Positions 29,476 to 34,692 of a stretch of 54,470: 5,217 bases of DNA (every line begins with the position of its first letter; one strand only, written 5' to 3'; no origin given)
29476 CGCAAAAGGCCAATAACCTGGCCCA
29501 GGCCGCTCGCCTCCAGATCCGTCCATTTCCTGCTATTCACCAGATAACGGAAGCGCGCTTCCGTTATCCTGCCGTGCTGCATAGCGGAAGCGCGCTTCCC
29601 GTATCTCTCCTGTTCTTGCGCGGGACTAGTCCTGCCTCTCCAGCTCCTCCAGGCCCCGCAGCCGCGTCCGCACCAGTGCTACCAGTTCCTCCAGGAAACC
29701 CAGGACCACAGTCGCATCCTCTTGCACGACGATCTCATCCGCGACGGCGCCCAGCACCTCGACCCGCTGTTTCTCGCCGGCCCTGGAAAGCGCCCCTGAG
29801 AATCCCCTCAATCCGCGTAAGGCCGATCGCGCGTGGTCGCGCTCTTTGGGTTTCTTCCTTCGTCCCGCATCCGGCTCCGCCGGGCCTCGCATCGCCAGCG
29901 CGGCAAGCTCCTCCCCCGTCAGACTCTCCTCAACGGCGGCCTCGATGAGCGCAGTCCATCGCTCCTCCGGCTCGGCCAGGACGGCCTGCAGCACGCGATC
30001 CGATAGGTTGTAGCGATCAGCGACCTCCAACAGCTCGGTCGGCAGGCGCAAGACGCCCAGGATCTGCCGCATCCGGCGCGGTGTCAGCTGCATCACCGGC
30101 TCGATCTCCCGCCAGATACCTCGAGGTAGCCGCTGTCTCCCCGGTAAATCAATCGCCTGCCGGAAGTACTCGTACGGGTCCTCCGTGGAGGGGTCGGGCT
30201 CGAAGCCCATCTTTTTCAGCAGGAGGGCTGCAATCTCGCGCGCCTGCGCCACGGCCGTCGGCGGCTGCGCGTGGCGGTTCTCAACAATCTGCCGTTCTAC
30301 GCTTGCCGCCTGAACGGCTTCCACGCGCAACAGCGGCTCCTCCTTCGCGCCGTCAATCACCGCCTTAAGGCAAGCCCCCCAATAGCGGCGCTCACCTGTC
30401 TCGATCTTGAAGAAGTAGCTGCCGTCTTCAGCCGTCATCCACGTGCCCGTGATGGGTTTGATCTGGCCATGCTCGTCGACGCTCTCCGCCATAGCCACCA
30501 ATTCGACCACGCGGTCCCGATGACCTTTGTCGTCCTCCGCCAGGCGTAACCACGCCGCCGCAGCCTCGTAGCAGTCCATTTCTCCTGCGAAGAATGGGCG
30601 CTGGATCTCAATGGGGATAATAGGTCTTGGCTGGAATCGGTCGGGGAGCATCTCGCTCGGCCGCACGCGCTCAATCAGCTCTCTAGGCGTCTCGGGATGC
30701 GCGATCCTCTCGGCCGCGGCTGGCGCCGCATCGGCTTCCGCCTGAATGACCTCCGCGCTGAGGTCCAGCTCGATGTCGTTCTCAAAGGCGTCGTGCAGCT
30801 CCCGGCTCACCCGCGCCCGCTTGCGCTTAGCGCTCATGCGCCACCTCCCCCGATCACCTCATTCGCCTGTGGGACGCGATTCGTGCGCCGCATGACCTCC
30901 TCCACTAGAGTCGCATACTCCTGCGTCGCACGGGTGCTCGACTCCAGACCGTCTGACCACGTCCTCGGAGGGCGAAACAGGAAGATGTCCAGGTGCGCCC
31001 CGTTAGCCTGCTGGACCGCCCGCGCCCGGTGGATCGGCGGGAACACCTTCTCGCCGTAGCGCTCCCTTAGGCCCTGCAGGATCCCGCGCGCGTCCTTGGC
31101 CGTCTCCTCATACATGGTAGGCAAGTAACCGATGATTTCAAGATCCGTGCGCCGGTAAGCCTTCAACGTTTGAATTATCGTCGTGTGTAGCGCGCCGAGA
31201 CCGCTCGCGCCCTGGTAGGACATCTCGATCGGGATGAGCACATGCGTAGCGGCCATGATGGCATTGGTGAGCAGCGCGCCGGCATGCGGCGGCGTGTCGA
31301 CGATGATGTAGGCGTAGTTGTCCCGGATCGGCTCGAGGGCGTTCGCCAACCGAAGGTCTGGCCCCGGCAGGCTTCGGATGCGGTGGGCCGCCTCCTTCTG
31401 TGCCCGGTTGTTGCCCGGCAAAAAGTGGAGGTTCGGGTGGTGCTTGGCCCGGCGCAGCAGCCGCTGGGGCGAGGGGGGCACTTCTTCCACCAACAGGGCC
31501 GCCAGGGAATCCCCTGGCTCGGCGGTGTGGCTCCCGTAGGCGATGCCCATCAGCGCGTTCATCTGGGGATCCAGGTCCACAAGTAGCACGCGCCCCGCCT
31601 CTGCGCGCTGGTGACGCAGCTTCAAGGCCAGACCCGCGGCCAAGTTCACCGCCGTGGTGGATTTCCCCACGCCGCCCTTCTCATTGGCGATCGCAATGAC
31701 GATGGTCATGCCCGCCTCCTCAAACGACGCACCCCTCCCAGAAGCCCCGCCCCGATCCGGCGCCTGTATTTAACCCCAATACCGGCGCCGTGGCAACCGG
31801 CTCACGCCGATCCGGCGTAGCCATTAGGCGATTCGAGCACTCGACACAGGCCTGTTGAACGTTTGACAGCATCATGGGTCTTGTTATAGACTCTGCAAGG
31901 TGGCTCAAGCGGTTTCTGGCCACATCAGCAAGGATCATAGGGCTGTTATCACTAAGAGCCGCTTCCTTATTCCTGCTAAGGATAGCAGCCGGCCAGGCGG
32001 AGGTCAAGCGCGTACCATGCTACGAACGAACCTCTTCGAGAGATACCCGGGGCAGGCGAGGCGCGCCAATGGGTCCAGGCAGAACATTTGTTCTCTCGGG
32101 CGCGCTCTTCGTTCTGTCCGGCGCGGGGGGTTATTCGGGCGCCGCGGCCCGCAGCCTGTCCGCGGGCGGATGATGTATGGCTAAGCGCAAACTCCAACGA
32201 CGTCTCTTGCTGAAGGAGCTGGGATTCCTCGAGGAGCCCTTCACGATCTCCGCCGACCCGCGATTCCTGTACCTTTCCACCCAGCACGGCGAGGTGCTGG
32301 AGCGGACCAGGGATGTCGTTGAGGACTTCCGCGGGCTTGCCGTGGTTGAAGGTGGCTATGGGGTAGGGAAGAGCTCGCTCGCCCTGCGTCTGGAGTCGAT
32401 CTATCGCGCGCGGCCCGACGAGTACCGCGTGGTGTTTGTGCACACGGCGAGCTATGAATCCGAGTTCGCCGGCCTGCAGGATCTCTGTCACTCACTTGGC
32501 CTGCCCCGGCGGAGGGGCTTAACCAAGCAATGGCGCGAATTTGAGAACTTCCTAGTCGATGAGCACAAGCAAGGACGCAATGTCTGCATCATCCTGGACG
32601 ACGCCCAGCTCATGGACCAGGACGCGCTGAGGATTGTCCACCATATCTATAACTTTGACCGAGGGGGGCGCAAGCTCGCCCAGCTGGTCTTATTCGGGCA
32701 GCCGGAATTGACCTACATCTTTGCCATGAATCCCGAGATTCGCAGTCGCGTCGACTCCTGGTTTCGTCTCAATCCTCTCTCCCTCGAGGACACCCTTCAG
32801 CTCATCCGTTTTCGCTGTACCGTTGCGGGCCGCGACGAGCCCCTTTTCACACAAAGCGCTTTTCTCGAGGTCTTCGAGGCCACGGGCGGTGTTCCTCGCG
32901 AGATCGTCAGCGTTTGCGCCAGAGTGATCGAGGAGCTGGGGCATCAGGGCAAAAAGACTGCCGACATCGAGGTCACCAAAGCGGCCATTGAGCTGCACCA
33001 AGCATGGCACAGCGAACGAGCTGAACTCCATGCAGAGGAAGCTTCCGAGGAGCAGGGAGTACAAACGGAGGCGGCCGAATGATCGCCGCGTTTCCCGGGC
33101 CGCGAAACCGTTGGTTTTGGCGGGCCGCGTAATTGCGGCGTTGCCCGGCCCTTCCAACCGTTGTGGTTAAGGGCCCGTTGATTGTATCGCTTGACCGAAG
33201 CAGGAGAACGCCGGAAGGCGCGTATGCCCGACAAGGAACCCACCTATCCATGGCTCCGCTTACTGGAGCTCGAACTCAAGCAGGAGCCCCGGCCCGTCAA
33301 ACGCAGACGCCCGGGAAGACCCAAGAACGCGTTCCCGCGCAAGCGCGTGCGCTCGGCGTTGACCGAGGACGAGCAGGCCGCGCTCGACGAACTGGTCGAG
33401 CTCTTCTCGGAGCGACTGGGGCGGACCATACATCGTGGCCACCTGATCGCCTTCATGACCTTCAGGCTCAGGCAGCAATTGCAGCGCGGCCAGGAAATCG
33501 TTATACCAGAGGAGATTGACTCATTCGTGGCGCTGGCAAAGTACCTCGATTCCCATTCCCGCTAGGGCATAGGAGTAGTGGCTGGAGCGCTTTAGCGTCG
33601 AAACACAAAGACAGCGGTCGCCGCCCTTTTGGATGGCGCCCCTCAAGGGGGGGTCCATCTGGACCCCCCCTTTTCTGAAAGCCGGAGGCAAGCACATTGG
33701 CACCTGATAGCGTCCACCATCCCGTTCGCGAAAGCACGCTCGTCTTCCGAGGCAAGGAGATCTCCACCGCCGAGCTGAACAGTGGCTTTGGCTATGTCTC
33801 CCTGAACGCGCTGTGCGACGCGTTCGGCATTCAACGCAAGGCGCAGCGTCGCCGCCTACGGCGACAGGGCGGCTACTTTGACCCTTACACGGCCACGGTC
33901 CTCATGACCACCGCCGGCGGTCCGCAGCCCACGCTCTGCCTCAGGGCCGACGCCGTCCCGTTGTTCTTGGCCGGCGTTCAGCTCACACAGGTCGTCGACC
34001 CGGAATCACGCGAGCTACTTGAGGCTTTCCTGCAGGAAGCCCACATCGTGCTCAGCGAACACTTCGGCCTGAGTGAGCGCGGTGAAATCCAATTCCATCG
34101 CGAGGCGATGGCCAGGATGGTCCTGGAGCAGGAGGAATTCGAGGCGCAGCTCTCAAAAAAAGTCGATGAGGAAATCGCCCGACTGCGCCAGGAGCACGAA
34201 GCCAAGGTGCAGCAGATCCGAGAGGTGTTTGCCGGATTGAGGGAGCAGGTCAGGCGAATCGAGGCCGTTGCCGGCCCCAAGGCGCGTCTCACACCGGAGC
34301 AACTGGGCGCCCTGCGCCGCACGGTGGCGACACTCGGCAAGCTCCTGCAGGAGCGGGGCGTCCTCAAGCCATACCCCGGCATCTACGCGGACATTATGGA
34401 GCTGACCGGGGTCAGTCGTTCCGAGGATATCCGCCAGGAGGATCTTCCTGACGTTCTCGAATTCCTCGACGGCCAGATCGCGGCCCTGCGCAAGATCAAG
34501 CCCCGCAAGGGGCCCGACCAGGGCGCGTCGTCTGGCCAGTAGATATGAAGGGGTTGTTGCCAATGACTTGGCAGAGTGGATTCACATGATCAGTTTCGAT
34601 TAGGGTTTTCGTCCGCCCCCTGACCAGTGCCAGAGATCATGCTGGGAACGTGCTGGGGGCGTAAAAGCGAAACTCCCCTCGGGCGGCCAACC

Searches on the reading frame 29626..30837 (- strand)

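Call 10: search_protein_families(library=pfam, proteins=[window:29626-30837:-], max_evalue=0.01)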
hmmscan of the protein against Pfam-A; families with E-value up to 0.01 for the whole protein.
window:29626-30837:- (403 aa): 0 families

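Call 34: search_protein_families(library=ncbifam, proteins=[window:29626-30837:-], max_evalue=0.1)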
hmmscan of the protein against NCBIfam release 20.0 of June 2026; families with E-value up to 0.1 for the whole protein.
window:29626-30837:- (403 aa): 2 families
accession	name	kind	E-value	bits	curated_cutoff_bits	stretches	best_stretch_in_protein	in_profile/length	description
TIGR00180.1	parB_part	domain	7.7e-05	22.5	58.45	1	113-206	29-116/186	ParB/RepB/Spo0J family partition protein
TIGR04285.1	nucleoid_noc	exception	0.0072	15.7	315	0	113-158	26-65/255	nucleoid occlusion protein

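Call 35: search_protein_families(library=phrogs, proteins=[window:29626-30837:-], max_evalue=0.01)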
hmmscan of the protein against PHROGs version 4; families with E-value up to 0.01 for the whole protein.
window:29626-30837:- (403 aa): 0 families

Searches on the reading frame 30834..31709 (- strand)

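Call 10: search_protein_families(library=pfam, proteins=[window:30834-31709:-], max_evalue=0.01)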
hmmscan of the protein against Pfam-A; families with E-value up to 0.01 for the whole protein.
window:30834-31709:- (291 aa): 6 families
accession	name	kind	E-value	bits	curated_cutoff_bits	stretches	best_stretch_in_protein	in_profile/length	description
PF13614.12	AAA_31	-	1.8e-34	119.7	27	1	4-191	3-176/177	AAA domain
PF01656.29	CbiA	-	1.7e-16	60.8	25.4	1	5-238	1-121/125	CobQ/CobB/MinD/ParA nucleotide binding domain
PF09140.17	MipZ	-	4e-08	33.3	20.7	1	4-29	2-27/262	ATPase MipZ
PF10609.15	ParA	-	8.4e-07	29.1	27.1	1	4-47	5-41/246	NUBPL iron-transfer P-loop NTPase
PF06564.18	CBP_BcsQ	-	1e-05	25.6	21.3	1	5-158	4-142/234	Cellulose biosynthesis protein BcsQ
PF02374.21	ArsA_ATPase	-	0.0014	18.4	24.3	1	10-143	8-136/305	Anion-transporting ATPase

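Call 34: search_protein_families(library=ncbifam, proteins=[window:30834-31709:-], max_evalue=0.1)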
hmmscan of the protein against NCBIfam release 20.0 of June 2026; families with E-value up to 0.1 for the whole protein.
window:30834-31709:- (291 aa): 22 families
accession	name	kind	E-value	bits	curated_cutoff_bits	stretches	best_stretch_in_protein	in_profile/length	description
NF041546.1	ParA_partition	equivalog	1.4e-22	80.3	180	2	4-57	1-47/203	ParA family partition ATPase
TIGR03453.1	partition_RepA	equivalog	6.7e-21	74.5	348.45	1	4-240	106-348/387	plasmid partitioning protein RepA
NF041283.1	PrgP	equivalog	8.4e-16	58.1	400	1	1-223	1-218/297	ParA superfamily DNA segregation protein PrgP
NF010443.0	PRK13869.1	subfamily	4.2e-13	48.9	446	1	4-222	123-346/405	plasmid-partitioning protein RepA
TIGR03371.1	cellulose_yhjQ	equivalog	3.2e-11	43.2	157.85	1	4-248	3-227/246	cellulose biosynthesis protein BcsQ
TIGR01968.1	minD_bact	equivalog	7e-10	38.7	212.9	1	4-159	3-139/261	septum site-determining protein MinD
NF010259.0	PRK13705.1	equivalog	6.7e-07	28.6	725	1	3-162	107-265/388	plasmid-partitioning protein SopA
TIGR01969.1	minD_arch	subfamily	1e-05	24.9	201.75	1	4-30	2-27/251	cell division ATPase MinD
NF008669.0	PRK11670.1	equivalog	2.9e-05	23.1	348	1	4-55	109-156/369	iron-sulfur cluster carrier protein ApbC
TIGR01007.1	eps_fam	subfamily_domain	5e-05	22.9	108.05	0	121-153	117-148/204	polysaccharide biosynthesis tyrosine autokinase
NF047398.1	AAA_KGGVGR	domain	0.00021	21.7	90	1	4-47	4-40/190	KGGVGR-motif variant AAA ATPase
NF041136.1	MrpORP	equivalog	0.00022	20.6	450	1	4-31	7-34/365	iron-sulfur cluster carrier protein MrpORP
TIGR03018.1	pepcterm_TyrKin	hypoth_equivalog_domain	0.0014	18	230.65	1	4-57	37-87/207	XrtA-associated tyrosine autokinase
TIGR01287.1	nifH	equivalog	0.0019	17.6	394.35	1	10-53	7-43/275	nitrogenase iron protein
NF033200.1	F430_CfbC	exception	0.002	17.6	402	1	10-53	7-43/260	Ni-sirohydrochlorin a,c-diamide reductive cyclase ATP-dependent reductase subunit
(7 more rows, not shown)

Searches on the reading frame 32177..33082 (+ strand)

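Call 10: search_protein_families(library=pfam, proteins=[window:32177-33082:+], max_evalue=0.01)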
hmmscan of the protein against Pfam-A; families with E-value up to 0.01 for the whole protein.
window:32177-33082:+ (301 aa): 2 families
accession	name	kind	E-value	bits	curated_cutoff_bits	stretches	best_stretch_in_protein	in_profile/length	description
PF13401.12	AAA_22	-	2e-16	60.9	27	1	52-179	5-127/130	AAA domain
PF13191.12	AAA_16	-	1.2e-05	26.4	32.6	1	48-154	19-152/167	AAA ATPase domain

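Call 34: search_protein_families(library=ncbifam, proteins=[window:32177-33082:+], max_evalue=0.1)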
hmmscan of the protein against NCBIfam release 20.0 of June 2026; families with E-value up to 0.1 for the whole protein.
window:32177-33082:+ (301 aa): 3 families
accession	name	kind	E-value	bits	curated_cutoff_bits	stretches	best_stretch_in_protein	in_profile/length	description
TIGR03015.1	pepcterm_ATPase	hypoth_equivalog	9.3e-32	110.5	324.5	1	16-253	7-245/269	XrtA/PEP-CTERM system-associated ATPase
NF040586.1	FxSxx_TPR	equivalog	0.0011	17.5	300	1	38-148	12-118/830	FxSxx-COOH system tetratricopeptide repeat protein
TIGR04355.1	HprK_rel_B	hypoth_equivalog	0.059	12.5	200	1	28-73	133-177/351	HprK-related kinase B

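Call 35: search_protein_families(library=phrogs, proteins=[window:32177-33082:+], max_evalue=0.01)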
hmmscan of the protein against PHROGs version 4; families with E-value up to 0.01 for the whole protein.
window:32177-33082:+ (301 aa): 3 families
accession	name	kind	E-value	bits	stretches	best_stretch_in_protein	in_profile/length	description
phrog_296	-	integration and excision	9.4e-17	61.9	1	48-288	314-538/626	DNA transposition protein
phrog_2630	-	unknown function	1.2e-08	35.6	1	37-213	17-198/326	-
phrog_11254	-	DNA, RNA and nucleotide metabolism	0.0054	17.2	0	45-76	79-111/293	DnaA-like replication initiation protein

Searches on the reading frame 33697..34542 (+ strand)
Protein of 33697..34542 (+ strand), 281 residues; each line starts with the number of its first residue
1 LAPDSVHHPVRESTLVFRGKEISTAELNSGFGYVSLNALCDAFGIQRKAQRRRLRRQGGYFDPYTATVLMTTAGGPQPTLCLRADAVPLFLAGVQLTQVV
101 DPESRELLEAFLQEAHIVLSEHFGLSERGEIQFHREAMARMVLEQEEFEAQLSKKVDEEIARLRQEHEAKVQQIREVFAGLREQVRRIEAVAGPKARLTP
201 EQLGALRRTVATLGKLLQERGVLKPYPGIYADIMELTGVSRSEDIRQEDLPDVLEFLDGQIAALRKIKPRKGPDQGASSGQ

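Call 10: search_protein_families(library=pfam, proteins=[window:33697-34542:+], max_evalue=0.01)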
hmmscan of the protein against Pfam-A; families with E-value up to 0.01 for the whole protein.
window:33697-34542:+ (281 aa): 1 family
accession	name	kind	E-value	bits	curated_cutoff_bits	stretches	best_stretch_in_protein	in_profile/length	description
PF10547.14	P22_AR_N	-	1.6e-12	48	30.7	1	15-123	3-109/115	P22_AR N-terminal domain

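Call 34: search_protein_families(library=ncbifam, proteins=[window:33697-34542:+], max_evalue=0.1)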
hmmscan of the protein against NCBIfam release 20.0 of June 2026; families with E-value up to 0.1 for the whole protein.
window:33697-34542:+ (281 aa): 2 families
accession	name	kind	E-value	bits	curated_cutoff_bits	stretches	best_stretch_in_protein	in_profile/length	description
NF038350.1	taxis_HmpF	equivalog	0.0083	14.5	200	1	130-215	118-208/553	pilus motility taxis protein HmpF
NF002264.0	PRK01194.1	equivalog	0.071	13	250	0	144-198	13-68/185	V-type ATP synthase subunit E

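Call 35: search_protein_families(library=phrogs, proteins=[window:33697-34542:+], max_evalue=0.01)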
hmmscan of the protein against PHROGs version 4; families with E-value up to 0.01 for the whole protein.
window:33697-34542:+ (281 aa): 2 families
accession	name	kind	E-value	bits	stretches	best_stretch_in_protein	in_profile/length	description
phrog_524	-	transcription regulation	1.6e-11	45.7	1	14-177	11-173/317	anti-repressor Ant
phrog_25516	-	head and packaging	0.0051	17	1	129-190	114-174/393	virion structural protein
